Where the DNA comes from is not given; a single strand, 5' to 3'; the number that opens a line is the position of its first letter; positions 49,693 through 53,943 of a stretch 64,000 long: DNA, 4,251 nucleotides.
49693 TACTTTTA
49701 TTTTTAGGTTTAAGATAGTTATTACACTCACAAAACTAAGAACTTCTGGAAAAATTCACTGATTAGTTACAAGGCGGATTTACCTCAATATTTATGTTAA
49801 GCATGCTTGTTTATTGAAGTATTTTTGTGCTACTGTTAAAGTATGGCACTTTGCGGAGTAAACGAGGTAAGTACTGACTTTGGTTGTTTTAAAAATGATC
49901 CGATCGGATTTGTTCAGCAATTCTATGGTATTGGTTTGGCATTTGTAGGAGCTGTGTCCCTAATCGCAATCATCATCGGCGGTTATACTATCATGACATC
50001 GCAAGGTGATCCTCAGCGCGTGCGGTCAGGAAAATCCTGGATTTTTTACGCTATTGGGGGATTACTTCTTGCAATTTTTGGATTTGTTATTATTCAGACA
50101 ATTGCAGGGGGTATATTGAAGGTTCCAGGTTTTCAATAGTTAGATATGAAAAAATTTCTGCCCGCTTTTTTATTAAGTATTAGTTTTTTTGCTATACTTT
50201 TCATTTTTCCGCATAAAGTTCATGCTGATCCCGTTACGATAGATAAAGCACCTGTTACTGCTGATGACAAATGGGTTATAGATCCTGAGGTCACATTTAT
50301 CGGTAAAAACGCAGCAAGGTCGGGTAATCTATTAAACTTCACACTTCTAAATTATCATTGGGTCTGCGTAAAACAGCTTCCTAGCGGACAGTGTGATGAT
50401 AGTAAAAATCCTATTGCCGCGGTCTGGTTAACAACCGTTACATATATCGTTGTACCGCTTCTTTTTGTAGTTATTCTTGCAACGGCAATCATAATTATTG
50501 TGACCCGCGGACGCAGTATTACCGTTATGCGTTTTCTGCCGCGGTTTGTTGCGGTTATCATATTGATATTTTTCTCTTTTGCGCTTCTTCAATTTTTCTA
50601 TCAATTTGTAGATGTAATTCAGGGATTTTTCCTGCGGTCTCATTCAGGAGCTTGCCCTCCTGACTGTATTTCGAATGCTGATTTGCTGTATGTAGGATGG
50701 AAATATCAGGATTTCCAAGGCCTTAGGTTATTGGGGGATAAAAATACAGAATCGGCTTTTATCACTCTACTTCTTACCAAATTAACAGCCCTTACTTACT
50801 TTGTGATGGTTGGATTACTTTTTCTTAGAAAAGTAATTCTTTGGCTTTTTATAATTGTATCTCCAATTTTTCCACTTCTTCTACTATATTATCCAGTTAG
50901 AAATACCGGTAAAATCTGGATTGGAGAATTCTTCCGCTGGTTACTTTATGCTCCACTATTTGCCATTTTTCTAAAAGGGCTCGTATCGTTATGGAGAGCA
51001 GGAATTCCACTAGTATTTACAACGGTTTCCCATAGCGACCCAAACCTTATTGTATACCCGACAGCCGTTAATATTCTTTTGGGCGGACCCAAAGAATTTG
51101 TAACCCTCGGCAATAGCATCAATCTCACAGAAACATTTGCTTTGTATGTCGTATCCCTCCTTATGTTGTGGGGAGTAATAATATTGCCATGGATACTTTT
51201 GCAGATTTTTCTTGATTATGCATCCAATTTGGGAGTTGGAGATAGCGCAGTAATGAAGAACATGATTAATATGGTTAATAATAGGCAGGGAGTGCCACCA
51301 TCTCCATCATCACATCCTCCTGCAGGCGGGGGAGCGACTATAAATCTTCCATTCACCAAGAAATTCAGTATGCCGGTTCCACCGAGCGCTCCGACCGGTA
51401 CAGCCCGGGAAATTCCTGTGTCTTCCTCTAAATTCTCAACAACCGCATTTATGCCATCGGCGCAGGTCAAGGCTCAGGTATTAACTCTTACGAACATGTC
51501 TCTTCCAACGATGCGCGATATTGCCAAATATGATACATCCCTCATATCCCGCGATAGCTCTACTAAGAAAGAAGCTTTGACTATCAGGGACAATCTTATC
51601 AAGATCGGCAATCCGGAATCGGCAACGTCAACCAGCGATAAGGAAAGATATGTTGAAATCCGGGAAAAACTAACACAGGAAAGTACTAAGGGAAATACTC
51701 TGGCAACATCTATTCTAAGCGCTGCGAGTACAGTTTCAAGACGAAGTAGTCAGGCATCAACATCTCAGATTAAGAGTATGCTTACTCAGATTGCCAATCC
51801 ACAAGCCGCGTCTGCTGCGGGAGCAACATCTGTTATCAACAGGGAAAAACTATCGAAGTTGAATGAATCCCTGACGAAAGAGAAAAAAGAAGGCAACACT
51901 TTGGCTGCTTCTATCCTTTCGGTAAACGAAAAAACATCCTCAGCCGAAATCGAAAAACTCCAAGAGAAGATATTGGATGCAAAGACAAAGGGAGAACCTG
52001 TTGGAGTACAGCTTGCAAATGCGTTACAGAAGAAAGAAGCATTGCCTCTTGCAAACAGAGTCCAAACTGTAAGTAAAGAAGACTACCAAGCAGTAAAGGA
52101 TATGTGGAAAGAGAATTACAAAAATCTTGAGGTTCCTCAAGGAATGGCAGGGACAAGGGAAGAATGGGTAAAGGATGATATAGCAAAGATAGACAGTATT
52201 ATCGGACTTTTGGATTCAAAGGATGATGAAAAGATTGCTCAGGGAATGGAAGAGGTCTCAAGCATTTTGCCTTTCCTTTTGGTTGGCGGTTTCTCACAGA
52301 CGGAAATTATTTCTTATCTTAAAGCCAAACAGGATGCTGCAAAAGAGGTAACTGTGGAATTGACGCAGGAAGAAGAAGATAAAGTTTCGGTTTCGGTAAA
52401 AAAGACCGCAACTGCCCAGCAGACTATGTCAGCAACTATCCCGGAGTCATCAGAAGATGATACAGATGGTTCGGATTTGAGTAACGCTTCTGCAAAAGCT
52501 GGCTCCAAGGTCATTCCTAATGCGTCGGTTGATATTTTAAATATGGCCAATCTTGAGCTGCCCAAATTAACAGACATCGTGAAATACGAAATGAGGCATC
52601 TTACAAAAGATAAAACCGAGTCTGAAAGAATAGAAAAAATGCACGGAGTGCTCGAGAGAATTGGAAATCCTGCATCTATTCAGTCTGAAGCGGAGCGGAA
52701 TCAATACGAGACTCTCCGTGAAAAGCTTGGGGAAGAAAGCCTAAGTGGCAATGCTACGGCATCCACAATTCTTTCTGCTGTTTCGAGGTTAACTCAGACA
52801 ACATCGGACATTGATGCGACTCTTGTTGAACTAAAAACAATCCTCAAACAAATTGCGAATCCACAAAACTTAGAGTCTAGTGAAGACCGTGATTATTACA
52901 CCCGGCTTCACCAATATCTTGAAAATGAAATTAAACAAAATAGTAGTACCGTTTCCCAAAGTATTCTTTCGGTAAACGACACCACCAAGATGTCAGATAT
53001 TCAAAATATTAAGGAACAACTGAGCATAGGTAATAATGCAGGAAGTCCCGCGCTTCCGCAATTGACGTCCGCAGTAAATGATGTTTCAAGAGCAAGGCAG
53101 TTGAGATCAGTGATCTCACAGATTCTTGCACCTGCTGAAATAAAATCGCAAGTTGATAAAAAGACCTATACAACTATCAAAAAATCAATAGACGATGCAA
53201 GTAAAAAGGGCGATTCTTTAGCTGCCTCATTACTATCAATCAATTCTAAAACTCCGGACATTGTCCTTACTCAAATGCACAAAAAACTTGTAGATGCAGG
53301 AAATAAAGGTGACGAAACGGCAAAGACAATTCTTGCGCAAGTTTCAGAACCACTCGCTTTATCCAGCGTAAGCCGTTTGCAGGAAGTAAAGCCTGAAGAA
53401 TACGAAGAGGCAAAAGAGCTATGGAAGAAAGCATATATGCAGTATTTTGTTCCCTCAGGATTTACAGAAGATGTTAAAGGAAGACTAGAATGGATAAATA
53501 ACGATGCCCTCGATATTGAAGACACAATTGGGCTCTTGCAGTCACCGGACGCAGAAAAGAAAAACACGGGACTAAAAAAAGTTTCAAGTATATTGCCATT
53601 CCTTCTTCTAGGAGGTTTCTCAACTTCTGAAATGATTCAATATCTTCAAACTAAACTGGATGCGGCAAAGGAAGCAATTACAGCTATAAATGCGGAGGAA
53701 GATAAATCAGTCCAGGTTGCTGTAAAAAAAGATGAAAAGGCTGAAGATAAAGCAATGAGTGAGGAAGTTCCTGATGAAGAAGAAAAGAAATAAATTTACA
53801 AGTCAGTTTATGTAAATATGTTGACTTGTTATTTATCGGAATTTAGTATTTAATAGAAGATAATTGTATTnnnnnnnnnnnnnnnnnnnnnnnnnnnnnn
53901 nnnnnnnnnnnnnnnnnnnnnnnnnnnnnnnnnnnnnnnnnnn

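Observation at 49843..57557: Three-gene module: pilin-like two-TM protein, giant polytopic membrane protein and Clp-like AAA+ unfoldase sharing a novel roughly 75-aa repeat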

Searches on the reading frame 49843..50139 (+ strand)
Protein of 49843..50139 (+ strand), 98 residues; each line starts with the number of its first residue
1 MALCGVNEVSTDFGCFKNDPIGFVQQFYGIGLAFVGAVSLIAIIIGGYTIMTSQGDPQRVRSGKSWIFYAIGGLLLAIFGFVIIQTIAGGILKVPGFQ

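Call 3: search_protein_families(library=pfam, proteins=[window:49843-50139:+], max_evalue=0.1)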
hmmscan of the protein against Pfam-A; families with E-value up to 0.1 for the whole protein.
window:49843-50139:+ (98 aa): 5 families
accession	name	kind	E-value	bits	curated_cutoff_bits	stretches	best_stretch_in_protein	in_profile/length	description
PF18895.5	T4SS_pilin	-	0.00024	21.6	26.6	1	27-83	16-67/71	Type IV secretion system pilin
PF19607.4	DUF6112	-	0.0088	16.3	25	1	12-82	6-76/88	Family of unknown function (DUF6112)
PF24357.1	TMD0_ABC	-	0.024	15.2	27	1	34-87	29-81/159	ABC transporter TMD0 domain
PF14110.11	DUF4282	-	0.047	14.7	27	1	22-84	11-60/86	Domain of unknown function (DUF4282)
PF08592.16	Anthrone_oxy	-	0.072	13.7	27.3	1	27-81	4-53/106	Anthrone oxygenase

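Call 4: search_protein_families(library=ncbifam, proteins=[window:49843-50139:+], max_evalue=0.1)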
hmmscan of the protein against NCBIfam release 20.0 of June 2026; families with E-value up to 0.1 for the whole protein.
window:49843-50139:+ (98 aa): 4 families
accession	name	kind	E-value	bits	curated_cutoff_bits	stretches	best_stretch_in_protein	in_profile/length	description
NF045849.1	ICE_MMCAP2_0565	equivalog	1.1e-07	31.4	40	1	21-89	10-78/80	Mbov_0395 family pilin-like conjugal transfer protein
NF010072.0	PRK13553.1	equivalog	0.0024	17.4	187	1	22-77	124-176/257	fumarate reductase cytochrome b subunit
NF001931.0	PRK00704.2-3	equivalog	0.0029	17.6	306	1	12-83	77-144/159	photosystem I reaction center protein subunit XI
NF037969.1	SemiSWEET_3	subfamily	0.019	15.2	100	1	32-83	15-66/97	SemiSWEET transporter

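Call 68: search_protein_families(library=pfam, alignment_id=A6, max_evalue=0.01)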
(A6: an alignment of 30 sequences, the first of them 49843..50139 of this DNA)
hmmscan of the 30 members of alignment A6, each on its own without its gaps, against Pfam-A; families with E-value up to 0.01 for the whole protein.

A. member 1, window:49843-50139:+ (98 aa): 2 families
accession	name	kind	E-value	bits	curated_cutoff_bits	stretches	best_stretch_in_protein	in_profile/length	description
PF18895.5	T4SS_pilin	-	0.00024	21.6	26.6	1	27-83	16-67/71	Type IV secretion system pilin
PF19607.4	DUF6112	-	0.0088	16.3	25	0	12-82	6-76/88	Family of unknown function (DUF6112)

B. families by the number of members that match (of 30 scanned): 5 families
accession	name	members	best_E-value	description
PF18895.5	T4SS_pilin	30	6e-08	Type IV secretion system pilin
PF19607.4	DUF6112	3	0.00052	Family of unknown function (DUF6112)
PF06800.18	Sugar_transport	2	0.0021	Sugar transport protein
PF04956.18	TrbC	2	0.0032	TrbC/VIRB2 pilin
PF00746.26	Gram_pos_anchor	1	0.0099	LPXTG cell wall anchor motif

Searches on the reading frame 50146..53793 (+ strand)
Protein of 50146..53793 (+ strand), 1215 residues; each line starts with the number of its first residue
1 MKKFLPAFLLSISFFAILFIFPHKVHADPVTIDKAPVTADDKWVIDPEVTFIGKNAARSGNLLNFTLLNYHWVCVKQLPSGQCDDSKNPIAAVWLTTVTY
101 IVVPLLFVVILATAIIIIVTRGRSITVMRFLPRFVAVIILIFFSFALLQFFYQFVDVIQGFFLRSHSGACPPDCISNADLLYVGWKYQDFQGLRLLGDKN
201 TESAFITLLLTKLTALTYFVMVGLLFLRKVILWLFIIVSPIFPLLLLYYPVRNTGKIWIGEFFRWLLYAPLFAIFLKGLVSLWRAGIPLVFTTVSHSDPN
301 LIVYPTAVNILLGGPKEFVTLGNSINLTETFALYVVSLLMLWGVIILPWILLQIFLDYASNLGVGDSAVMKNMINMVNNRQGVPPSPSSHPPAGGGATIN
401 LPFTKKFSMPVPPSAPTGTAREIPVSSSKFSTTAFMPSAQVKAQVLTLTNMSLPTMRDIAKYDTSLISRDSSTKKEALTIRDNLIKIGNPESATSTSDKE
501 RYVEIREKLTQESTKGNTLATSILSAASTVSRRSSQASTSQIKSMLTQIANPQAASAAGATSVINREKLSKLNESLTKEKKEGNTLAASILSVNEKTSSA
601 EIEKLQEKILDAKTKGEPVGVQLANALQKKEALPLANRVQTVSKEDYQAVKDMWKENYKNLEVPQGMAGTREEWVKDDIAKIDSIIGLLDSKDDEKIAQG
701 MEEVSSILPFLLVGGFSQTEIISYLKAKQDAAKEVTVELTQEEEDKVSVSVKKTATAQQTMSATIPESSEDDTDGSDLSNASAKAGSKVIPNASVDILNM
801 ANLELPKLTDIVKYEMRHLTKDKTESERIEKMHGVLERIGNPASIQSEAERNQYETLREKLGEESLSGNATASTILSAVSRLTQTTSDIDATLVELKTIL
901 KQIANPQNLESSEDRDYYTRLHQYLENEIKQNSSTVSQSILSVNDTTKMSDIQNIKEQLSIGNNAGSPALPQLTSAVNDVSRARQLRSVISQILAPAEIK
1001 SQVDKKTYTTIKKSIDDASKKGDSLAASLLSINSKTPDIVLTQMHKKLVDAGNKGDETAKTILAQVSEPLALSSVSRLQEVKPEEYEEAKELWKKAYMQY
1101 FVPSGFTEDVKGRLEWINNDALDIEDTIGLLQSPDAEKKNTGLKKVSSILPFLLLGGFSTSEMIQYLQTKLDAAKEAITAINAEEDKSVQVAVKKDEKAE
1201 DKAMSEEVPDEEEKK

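Call 3: search_protein_families(library=pfam, proteins=[window:50146-53793:+], max_evalue=0.1)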
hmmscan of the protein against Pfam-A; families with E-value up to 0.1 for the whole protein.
window:50146-53793:+ (1215 aa): 0 families

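Call 4: search_protein_families(library=ncbifam, proteins=[window:50146-53793:+], max_evalue=0.1)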
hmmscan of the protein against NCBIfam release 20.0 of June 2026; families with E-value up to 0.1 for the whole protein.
window:50146-53793:+ (1215 aa): 1 family
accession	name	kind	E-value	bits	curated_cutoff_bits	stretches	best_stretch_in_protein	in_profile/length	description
NF047955.1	TransPepLdtE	equivalog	0.0058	15.8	480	0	489-563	235-309/322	L,D-transpeptidase LdtE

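Call 14: find_homologous_proteins(query=window:50146-53793:+, max_evalue=0.001)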
Query window:50146-53793:+ (1215 aa): 635 proteins with E <= 0.001 among 8000 candidates; the best 120 are listed.
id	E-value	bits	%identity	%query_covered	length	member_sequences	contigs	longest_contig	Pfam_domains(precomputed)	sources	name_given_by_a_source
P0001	0.0e+0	2645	100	100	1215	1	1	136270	-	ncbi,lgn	-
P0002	0.0e+0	2194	59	80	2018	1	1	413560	-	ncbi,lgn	-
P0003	0.0e+0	2113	60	79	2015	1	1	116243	-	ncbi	-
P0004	0.0e+0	2080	63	80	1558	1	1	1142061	-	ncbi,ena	-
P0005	0.0e+0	2020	59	79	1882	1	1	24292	-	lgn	-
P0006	0.0e+0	1964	54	96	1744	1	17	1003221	-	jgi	jgi:N-acetylglucosamine kinase-like BadF-type ATPase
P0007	0.0e+0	1908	58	83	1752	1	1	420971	-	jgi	jgi:hypothetical protein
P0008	0.0e+0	1897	67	88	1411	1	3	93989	-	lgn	-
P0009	0.0e+0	1887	59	83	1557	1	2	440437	-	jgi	jgi:hypothetical protein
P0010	0.0e+0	1839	63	97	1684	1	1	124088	-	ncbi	-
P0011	0.0e+0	1835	64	91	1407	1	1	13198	-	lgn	-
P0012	0.0e+0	1801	63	90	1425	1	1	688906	-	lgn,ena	-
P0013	0.0e+0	1781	60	51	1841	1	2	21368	-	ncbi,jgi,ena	-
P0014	0.0e+0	1700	61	90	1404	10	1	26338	-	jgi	jgi:hypothetical protein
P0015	0.0e+0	1696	59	51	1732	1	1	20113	-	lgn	-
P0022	0.0e+0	1565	55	100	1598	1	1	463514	PF00668.26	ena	-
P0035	0.0e+0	1387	63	47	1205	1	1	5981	PF19590.5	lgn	-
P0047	0.0e+0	1255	57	51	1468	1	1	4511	PF24465.2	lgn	-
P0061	0.0e+0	1180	44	100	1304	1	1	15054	-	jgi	jgi:N-acetylglucosamine kinase-like BadF-type ATPase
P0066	0.0e+0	1173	35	63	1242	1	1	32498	-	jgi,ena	jgi:hypothetical protein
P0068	0.0e+0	1169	60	47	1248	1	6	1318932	PF17969.7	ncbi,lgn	-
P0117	2.5e-259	882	39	77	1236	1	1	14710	-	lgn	-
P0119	1.5e-258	879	38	77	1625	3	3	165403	PF04610.20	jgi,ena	-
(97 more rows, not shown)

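Call 19: find_encoding_contigs(protein=P0001, flank=10000, max_places=3)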
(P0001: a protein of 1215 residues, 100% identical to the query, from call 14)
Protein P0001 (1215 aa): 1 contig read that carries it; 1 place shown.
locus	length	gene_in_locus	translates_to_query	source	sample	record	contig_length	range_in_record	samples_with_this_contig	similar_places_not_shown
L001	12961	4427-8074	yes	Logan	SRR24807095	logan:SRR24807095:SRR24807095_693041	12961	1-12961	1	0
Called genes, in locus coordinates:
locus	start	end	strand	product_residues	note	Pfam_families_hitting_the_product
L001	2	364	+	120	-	?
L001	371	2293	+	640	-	PF00012:HSP70, PF06723:MreB_Mbl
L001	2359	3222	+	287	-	PF00226:DnaJ, PF01556:DnaJ_C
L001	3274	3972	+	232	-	-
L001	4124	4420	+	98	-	-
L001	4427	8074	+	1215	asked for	-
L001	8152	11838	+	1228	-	PF02861:Clp_N, PF23569:NBD_SMAX1, PF00004:AAA, PF17871:AAA_lid_9, PF00004:AAA, PF07724:AAA_2, PF07728:AAA_5, PF10431:ClpB_D2-small, +8 more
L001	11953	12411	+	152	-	PF13473:Cupredoxin_1, PF00127:Copper-bind (weak)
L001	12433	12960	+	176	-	?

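Call 31: search_protein_families(library=pfam, proteins=[P0119, P0035, P0047, P0068, P0066, P0117], max_evalue=1)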
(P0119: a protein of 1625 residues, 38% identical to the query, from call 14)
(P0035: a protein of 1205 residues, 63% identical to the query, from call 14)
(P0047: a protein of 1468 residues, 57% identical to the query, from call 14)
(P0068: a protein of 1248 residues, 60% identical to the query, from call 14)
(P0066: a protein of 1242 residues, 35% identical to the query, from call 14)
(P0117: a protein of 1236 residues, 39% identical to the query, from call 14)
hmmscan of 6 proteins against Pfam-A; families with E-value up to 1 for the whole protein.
P0119 (1625 aa): 4 families
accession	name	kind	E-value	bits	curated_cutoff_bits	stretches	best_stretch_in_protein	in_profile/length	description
PF04610.19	TrbL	-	2.7e-06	27.8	25.9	1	111-274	6-176/215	TrbL/VirB6 plasmid conjugal transfer protein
PF17840.6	Tugs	-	0.03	14.9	27.7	0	1006-1027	20-41/47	Tethering Ubl4a to BAGS domain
PF21106.3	YtxK_like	-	0.052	14.3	24.3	0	823-849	20-46/81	YtxK N-terminal helical domain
PF24225.1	DUF7441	-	0.084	13.4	27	0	742-761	30-49/68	Domain of unknown function (DUF7441)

P0035 (1205 aa): 3 families
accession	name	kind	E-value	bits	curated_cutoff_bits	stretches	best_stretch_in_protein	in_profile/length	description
PF04610.19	TrbL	-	0.0011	19.2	25.9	1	104-278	2-178/215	TrbL/VirB6 plasmid conjugal transfer protein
PF22029.2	PhyR_sigma2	-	0.035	14.6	27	1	594-632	15-53/55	Sigma2 domain of PhyR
PF13526.11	DUF4125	-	0.32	11.1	25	0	1001-1053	55-107/197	Protein of unknown function (DUF4125)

P0047 (1468 aa): 4 families
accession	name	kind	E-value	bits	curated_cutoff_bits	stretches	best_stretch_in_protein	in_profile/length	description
PF24465.1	Tri-helical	-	1.8e-05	25.5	27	0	480-519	9-51/85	Tri-helical domain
PF21587.3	AP5B1_N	-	0.28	11.9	21.2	0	1214-1244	30-60/71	AP-5 complex subunit beta-1, N-terminal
PF10193.14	Telomere_reg-2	-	0.9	10.4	23.6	0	841-906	18-90/112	Telomere length regulation protein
PF19598.4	DUF6103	-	0.98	10.5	24.2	0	653-698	4-49/89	Family of unknown function (DUF6103)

P0068 (1248 aa): 1 family
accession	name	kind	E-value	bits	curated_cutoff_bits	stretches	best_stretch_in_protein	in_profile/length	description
PF17969.6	Ldt_C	-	1.8e-05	25.7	26.8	2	1025-1074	1-49/67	L,D-transpeptidase C-terminal domain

P0066 (1242 aa): 3 families
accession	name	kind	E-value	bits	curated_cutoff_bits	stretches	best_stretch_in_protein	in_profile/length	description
PF17969.6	Ldt_C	-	5.2e-05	24.3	26.8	2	1021-1060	1-39/67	L,D-transpeptidase C-terminal domain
PF16702.10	DUF5063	-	0.42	11.4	27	0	1147-1192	12-56/167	Domain of unknown function (DUF5063)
PF04977.20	DivIC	-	0.83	10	28.9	0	705-734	25-54/80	Septum formation initiator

P0117 (1236 aa): 2 families
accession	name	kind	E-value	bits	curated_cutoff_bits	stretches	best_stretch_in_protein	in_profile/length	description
PF06490.17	FleQ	-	0.022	15.5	22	0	766-817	31-84/108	Flagellar regulatory protein FleQ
PF24225.1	DUF7441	-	0.079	13.5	27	0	736-755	30-49/68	Domain of unknown function (DUF7441)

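Call 74: search_protein_families(library=pfam, proteins=[P0006, P0061, P0022], max_evalue=0.01)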
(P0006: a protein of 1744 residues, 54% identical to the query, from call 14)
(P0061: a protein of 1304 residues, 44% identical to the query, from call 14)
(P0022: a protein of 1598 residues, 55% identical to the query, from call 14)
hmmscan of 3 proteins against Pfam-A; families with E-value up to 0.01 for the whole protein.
P0006 (1744 aa): 0 families

P0061 (1304 aa): 0 families

P0022 (1598 aa): 1 family
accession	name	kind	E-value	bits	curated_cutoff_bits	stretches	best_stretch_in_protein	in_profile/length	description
PF00668.25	Condensation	-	3.3e-44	151.8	30.6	1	1174-1414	99-337/456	Condensation domain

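Call 82: find_encoding_contigs(protein=P0022, flank=8000, max_places=2)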
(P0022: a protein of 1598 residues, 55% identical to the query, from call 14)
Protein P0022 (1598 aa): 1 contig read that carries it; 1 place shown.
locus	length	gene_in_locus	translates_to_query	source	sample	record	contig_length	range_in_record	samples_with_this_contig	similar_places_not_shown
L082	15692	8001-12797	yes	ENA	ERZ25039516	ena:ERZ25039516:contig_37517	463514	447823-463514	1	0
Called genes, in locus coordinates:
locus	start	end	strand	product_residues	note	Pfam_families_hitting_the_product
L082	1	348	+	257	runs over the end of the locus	PF03444:WHD_HrcA (faint), PF01628:HrcA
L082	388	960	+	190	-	PF01025:GrpE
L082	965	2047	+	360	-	PF00012:HSP70, PF06723:MreB_Mbl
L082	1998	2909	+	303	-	PF00012:HSP70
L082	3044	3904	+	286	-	-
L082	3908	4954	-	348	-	-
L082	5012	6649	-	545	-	PF22422:MGH1-like_GH, PF03200:Glyco_hydro_63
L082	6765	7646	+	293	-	PF00226:DnaJ, PF01556:DnaJ_C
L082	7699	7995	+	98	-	-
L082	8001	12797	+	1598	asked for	PF00668:Condensation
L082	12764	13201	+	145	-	PF00668:Condensation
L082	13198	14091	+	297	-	PF00668:Condensation (weak)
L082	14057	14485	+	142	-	PF00501:AMP-binding (weak)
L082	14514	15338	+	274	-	-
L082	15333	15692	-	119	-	?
